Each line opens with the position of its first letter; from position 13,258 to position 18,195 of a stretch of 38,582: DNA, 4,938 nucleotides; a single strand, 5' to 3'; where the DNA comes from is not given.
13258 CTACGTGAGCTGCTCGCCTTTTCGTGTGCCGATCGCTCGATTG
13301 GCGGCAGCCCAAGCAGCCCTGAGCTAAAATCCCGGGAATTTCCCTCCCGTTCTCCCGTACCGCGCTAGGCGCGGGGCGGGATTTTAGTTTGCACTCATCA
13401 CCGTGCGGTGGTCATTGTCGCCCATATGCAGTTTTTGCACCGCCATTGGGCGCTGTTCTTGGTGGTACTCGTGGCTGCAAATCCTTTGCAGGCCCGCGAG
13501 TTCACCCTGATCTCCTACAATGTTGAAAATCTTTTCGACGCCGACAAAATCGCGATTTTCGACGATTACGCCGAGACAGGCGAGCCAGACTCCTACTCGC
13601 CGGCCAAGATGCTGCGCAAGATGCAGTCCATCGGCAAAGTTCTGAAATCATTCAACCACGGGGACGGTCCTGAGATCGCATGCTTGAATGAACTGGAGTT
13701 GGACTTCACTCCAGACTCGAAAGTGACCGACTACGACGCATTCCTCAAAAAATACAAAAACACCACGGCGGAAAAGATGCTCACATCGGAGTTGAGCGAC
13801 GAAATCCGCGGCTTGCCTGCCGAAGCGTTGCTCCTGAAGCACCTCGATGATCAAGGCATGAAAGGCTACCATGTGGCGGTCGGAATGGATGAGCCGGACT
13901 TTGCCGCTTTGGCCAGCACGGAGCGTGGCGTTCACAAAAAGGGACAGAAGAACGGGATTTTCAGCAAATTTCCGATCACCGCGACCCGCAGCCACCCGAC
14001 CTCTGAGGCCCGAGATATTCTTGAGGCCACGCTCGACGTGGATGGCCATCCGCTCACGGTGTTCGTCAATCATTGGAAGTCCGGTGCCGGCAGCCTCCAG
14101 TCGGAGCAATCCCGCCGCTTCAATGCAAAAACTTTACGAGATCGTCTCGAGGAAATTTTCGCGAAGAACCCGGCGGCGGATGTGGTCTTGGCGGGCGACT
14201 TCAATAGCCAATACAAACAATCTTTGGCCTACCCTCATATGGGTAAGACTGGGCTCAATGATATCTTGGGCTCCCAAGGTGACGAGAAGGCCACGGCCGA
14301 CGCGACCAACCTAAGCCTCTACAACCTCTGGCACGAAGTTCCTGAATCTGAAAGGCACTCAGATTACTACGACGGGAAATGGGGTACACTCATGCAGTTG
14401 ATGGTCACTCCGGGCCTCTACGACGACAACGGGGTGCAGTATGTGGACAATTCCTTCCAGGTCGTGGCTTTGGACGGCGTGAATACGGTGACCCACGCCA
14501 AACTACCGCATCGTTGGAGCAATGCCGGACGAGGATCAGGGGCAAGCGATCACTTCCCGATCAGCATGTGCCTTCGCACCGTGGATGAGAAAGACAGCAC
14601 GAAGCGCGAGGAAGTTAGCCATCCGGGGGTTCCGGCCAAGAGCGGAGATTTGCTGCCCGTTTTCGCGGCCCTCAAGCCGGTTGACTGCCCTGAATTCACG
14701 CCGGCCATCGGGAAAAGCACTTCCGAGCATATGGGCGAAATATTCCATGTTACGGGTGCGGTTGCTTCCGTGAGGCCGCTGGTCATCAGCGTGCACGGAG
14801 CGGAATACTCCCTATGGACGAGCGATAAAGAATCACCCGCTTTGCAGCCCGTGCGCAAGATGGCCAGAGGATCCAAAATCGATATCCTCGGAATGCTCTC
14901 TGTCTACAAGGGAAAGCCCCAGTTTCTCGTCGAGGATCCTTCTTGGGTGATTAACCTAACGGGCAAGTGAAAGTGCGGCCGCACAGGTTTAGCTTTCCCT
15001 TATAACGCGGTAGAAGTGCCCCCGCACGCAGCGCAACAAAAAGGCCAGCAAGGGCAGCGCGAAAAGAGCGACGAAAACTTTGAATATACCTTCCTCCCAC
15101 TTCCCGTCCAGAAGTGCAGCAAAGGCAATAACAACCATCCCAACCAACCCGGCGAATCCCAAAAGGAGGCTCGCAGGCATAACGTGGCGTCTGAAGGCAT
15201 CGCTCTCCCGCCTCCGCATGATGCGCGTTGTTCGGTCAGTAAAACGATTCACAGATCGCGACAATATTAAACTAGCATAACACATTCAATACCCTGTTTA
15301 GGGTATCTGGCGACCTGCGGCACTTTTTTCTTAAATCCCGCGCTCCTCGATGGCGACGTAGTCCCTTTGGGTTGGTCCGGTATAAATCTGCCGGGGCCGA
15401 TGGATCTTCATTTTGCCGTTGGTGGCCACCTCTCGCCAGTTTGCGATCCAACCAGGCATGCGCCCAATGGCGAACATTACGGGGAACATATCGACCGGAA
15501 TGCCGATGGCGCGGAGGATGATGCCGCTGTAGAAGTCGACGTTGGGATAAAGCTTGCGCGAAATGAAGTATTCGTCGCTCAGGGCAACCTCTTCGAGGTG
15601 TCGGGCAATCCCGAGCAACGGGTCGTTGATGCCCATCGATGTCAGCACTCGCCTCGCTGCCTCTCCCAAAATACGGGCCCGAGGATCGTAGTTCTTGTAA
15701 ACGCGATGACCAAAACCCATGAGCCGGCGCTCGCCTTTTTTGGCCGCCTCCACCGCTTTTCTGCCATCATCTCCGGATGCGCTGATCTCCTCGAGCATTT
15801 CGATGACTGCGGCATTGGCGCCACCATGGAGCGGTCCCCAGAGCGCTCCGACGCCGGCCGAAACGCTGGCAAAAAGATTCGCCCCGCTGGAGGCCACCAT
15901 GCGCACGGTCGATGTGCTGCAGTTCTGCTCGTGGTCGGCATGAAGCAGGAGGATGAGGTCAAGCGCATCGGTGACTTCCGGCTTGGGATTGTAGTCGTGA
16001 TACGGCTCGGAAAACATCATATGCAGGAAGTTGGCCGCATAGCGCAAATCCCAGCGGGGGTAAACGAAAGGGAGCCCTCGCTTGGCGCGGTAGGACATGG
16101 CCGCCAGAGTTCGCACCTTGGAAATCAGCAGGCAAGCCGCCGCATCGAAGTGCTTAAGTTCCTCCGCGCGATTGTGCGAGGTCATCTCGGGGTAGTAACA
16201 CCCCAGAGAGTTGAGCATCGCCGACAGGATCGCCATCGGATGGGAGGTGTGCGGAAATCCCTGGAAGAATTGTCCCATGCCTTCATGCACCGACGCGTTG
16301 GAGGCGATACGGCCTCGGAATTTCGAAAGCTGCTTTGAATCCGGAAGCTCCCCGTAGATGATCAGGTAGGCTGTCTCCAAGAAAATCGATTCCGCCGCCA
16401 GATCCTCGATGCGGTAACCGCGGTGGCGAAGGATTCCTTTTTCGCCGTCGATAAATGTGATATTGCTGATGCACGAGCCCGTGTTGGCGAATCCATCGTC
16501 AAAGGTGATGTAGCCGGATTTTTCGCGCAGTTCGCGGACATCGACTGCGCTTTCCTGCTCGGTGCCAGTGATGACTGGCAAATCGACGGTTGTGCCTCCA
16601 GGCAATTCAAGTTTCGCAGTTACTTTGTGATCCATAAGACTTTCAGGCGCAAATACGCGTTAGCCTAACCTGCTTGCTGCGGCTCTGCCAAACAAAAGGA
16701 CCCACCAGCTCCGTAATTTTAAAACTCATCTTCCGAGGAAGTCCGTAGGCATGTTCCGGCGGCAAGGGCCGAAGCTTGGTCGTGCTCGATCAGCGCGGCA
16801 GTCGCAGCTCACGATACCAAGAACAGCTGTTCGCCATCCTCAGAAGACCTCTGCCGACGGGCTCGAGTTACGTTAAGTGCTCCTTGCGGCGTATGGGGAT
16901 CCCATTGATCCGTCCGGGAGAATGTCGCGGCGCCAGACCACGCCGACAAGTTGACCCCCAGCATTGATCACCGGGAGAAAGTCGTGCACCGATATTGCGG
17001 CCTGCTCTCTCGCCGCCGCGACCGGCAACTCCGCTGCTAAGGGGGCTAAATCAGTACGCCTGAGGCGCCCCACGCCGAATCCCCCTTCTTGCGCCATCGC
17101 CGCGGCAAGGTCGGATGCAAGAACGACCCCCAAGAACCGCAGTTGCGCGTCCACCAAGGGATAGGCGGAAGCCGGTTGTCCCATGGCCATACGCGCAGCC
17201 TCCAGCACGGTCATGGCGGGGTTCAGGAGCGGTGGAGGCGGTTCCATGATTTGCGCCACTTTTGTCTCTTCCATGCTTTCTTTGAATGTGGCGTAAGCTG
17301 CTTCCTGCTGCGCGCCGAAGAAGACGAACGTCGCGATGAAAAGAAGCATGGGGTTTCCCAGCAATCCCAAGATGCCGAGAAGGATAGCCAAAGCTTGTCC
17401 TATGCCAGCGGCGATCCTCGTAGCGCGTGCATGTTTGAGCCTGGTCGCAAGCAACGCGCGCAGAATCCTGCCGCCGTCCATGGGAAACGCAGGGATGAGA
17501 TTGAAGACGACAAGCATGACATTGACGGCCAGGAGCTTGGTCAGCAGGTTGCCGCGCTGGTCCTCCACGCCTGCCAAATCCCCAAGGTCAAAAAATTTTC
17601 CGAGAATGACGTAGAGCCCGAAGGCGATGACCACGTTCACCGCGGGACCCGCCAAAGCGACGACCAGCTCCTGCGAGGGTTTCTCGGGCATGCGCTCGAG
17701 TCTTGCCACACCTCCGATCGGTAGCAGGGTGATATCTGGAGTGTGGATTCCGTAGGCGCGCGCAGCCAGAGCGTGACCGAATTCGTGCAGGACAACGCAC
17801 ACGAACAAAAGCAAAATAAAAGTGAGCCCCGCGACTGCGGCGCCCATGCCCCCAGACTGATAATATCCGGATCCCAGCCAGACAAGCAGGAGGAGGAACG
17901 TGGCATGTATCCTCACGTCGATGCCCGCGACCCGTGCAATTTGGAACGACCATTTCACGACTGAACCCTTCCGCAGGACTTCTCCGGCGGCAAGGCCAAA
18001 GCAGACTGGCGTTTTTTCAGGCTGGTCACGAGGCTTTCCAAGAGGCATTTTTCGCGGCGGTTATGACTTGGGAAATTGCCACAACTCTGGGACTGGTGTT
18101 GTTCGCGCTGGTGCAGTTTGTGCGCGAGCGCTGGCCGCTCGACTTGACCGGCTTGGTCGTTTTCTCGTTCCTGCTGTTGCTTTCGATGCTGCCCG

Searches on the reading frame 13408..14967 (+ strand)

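Call 6: search_protein_families(library=pfam, proteins=[window:13408-14967:+], max_evalue=0.001)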
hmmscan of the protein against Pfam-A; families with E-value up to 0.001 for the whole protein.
window:13408-14967:+ (520 aa): 2 families
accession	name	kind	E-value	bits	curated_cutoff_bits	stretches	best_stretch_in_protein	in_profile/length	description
PF19580.5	Exo_endo_phos_3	-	2.7e-23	82.9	27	2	194-389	122-309/311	Endonuclease/Exonuclease/phosphatase family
PF03372.29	Exo_endo_phos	-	8.8e-08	32.6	24.5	1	36-267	2-156/225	Endonuclease/Exonuclease/phosphatase family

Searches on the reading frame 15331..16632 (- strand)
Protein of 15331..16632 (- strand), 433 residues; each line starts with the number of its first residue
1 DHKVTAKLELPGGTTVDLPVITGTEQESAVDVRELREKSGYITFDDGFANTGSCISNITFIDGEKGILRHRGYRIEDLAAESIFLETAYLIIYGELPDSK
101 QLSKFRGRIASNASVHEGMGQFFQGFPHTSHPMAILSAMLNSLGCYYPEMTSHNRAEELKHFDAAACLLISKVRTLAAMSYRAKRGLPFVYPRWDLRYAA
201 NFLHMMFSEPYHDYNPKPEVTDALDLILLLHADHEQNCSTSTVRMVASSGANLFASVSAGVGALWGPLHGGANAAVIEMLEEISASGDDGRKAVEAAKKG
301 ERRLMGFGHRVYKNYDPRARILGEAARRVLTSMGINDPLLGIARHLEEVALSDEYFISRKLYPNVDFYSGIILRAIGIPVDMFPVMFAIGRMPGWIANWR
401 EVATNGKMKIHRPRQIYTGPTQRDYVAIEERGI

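Call 6: search_protein_families(library=pfam, proteins=[window:15331-16632:-], max_evalue=0.001)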
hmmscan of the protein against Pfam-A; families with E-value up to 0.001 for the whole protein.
window:15331-16632:- (433 aa): 1 family
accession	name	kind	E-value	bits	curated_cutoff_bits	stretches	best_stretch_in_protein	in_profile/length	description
PF00285.26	Citrate_synt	-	6.2e-132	440.4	27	1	47-414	1-357/357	Citrate synthase, C-terminal domain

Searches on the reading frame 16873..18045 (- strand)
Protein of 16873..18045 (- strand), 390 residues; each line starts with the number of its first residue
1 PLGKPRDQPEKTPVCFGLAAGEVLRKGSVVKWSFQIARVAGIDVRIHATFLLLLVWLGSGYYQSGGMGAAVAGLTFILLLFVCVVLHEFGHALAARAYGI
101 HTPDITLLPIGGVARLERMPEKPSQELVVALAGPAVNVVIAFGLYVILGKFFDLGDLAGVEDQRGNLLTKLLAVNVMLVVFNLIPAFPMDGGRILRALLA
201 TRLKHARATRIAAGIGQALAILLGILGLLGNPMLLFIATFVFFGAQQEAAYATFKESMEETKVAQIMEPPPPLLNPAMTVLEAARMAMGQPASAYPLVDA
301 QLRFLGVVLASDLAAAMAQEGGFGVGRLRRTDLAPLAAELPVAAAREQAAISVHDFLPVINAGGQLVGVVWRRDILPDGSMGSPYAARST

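Call 6: search_protein_families(library=pfam, proteins=[window:16873-18045:-], max_evalue=0.001)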
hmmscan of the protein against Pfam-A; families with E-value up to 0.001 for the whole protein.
window:16873-18045:- (390 aa): 3 families
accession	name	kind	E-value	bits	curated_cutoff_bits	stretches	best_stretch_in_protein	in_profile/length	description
PF02163.28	Peptidase_M50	-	3.2e-25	89.2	27.2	2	76-148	2-100/221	Peptidase family M50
PF00571.33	CBS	-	4.2e-10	40.3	24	1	263-317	1-55/57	CBS domain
PF13398.12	Peptidase_M50B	-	0.00072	19.7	26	1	81-147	22-88/201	Peptidase M50B-like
